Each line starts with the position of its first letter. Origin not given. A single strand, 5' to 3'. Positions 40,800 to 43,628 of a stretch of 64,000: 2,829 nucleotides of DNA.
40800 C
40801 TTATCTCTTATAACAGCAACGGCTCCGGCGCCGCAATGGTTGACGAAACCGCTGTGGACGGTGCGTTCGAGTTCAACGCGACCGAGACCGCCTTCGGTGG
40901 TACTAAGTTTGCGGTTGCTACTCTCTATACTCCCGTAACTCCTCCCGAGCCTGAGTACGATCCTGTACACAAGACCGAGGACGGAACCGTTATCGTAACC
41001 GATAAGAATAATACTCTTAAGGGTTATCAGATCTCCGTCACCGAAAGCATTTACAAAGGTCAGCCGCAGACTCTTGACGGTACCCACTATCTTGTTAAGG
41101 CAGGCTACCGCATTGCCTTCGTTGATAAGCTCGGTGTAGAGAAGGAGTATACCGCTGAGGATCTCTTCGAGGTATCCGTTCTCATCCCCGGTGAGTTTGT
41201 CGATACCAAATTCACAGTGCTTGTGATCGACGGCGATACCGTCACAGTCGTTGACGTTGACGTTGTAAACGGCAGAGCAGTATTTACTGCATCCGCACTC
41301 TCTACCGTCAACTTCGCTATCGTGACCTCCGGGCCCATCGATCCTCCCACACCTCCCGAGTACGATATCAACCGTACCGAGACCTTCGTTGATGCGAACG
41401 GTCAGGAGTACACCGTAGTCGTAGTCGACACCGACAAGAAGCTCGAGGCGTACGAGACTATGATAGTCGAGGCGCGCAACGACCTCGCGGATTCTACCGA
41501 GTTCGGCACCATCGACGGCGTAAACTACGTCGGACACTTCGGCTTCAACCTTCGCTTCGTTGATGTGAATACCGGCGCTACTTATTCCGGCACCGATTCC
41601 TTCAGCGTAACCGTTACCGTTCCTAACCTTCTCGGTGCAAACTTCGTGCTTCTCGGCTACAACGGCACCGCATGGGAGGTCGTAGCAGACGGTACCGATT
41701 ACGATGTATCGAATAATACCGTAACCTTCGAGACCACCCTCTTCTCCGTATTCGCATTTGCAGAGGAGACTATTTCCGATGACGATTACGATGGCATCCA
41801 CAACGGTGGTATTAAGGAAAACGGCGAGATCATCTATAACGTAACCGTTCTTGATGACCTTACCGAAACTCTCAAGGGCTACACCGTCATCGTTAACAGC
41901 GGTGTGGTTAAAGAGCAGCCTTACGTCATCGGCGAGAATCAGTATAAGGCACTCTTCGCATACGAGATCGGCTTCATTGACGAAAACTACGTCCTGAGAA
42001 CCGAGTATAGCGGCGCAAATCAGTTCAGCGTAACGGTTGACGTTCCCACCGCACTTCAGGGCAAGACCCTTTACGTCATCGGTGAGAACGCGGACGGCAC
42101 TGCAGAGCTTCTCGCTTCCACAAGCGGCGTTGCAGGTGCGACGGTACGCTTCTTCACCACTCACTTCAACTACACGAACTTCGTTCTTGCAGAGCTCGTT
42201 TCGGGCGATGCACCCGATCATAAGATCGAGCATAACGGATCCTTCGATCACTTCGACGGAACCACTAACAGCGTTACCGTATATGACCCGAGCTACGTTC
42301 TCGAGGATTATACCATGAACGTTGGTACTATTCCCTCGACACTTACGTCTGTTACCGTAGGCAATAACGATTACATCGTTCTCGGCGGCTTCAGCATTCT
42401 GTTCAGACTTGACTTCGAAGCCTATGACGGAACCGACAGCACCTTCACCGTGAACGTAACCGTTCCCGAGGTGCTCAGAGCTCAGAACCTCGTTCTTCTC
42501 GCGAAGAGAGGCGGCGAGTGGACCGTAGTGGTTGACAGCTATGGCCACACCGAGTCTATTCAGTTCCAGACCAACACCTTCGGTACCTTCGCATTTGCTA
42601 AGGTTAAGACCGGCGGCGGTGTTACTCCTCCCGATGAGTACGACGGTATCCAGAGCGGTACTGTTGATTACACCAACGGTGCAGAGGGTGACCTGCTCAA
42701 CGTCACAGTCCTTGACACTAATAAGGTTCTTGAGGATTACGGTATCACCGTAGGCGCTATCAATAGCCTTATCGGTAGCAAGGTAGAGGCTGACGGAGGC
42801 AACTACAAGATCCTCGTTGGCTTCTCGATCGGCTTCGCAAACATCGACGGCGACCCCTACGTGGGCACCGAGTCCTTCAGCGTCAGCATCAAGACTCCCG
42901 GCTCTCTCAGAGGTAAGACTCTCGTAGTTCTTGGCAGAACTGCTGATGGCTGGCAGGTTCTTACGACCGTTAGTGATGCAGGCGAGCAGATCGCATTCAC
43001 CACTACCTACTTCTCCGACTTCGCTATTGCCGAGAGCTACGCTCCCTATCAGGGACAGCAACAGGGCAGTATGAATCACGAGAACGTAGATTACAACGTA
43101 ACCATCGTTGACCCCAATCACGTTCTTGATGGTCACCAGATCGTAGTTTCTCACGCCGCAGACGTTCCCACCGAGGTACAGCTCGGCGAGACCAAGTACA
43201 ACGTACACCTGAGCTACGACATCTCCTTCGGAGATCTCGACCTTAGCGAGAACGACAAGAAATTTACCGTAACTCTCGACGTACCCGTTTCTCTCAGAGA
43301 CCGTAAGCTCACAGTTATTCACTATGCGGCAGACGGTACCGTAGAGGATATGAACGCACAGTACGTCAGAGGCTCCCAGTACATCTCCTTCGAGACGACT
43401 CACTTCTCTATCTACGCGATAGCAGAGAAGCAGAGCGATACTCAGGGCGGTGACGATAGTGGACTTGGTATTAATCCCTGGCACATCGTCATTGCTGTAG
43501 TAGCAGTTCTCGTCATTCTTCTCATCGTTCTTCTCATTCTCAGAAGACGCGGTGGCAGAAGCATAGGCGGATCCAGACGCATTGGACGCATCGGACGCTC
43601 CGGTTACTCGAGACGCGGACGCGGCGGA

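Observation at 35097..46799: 3,900-aa single-pass giant protein with a huge ectodomain and a ~1,080-aa cytoplasmic tail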

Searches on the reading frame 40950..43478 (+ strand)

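Call 32: search_protein_families(library=pfam, proteins=[window:40950-43478:+], max_evalue=10)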
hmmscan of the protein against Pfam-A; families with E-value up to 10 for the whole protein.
window:40950-43478:+ (843 aa): 2 families
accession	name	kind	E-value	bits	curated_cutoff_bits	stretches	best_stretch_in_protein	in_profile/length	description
PF16760.10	CBM53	-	0.0036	18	27.6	1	196-226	16-50/57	Starch/carbohydrate-binding module (family 53)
PF03442.20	CBM_X2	-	0.17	12.4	28.9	1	245-266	39-60/83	Carbohydrate binding domain X2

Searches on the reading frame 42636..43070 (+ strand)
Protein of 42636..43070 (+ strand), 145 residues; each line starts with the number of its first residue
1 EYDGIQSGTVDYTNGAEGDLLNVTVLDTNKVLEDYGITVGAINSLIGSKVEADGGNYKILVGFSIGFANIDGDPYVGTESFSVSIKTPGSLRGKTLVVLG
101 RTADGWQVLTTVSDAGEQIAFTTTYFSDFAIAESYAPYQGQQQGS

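Call 74: predict_structure(alignment_id=A2)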
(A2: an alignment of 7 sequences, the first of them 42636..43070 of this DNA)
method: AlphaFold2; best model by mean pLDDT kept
length: 145 residues; sequences in the alignment: 7
mean_pLDDT: 89.8   pTM: 0.83
mean pLDDT of the five models: 89.8, 89.0, 88.7, 88.6, 88.4
residues with pLDDT >= 90: 115; 70-90: 17; 50-70: 9; < 50: 4
segments of 3 or more residues with pLDDT < 50: 141-143
pLDDT, mean of each block of 10 residues (from residue 1): 90 71 94 94 94 95 95 92 94 96 94 95 92 82 48
secondary structure, 60 per line:
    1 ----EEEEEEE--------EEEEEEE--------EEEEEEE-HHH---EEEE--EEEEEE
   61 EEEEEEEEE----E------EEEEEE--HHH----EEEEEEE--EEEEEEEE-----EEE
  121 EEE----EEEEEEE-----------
elements in order: E5-11 E20-26 E35-41 E49-52 E55-69 E81-86 E96-102 E105-112 E118-123 E128-134

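Call 76: fold_search(model_id=the predicted structure, library=pdb)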
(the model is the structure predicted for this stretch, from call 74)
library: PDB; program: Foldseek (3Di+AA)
matches with E <= 10: 666; with E <= 0.001: 0
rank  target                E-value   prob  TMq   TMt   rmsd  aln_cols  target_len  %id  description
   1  3tf7_G                1.1e-01  0.14  0.21  0.16  19.1       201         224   10  42F3 QL9/H2-Ld complex (released 2011-12-07)
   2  8tar_L                1.1e-01  0.11  0.19  0.17  17.8       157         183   10  APC/C-CDH1-UBE2C-Ubiquitin-CyclinB-NTD (released 2023-09-27)
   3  6org_A                1.6e-01  0.57  0.31  0.13   8.0       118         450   10  Crystal structure of SpGH29 (released 2019-07-10)
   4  5dz8_A                1.7e-01  0.25  0.25  0.23  16.7       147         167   10  Streptococcus agalactiae AgI/II polypeptide BspA variable (V) domain (released 2016-06-22)
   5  6org_B                1.8e-01  0.51  0.33  0.13  10.7       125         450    9  Crystal structure of SpGH29 (released 2019-07-10)
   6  4oyu_B                2.1e-01  0.28  0.24  0.21  11.8       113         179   12  Crystal structure of the N-terminal domains of muskelin (released 2015-02-11)
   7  5lkh_A                2.2e-01  0.20  0.27  0.06  14.6       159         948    9  Cryo-EM structure of the Tc toxin TcdA1 in its pore state (obtained by flexible fitting) (released 2016-08-31)
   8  6or4_A                2.5e-01  0.54  0.33  0.12   7.8       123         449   12  Crystal structure of SpGH29 (released 2019-07-10)
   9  8idq_B                2.5e-01  0.35  0.26  0.10  11.8       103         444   12  Crystal structure of reducing-end xylose-releasing exoxylanase in GH30 from Talaromyces cellulolyticus with xylose (released 2023-05-17)
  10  8idp_D                3.2e-01  0.30  0.26  0.10  11.8       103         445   12  Crystal structure of reducing-end xylose-releasing exoxylanase in GH30 from Talaromyces cellulolyticus (released 2023-05-17)
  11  8qky_B                3.4e-01  0.10  0.19  0.20  13.4       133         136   13  Bacteriophage T5 dUTPase (released 2024-01-17)
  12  4zrx                  3.6e-01  0.41  0.31  0.10  15.2       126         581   10  Crystal structure of a putative alpha-L-fucosidase (BACOVA_04357) from Bacteroides ovatus ATCC 8483 at 1.59 A resolution (released 2015-05-27)
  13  8eb9                  3.6e-01  0.16  0.23  0.32   9.6       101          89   16  Crystal structure of SIX8 from Fusarium oxysporum f. sp. lycopersici (released 2023-06-21)
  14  1xb9_C                3.8e-01  0.28  0.28  0.35   8.1       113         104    9  The structure and function of Xenopus NO38-core, a histone chaperone in the nucleolus (released 2004-12-21)
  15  9mqr_A                3.8e-01  0.18  0.32  0.21  15.0       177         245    7  A8 Fab in complex with CD97 (released 2025-09-24)
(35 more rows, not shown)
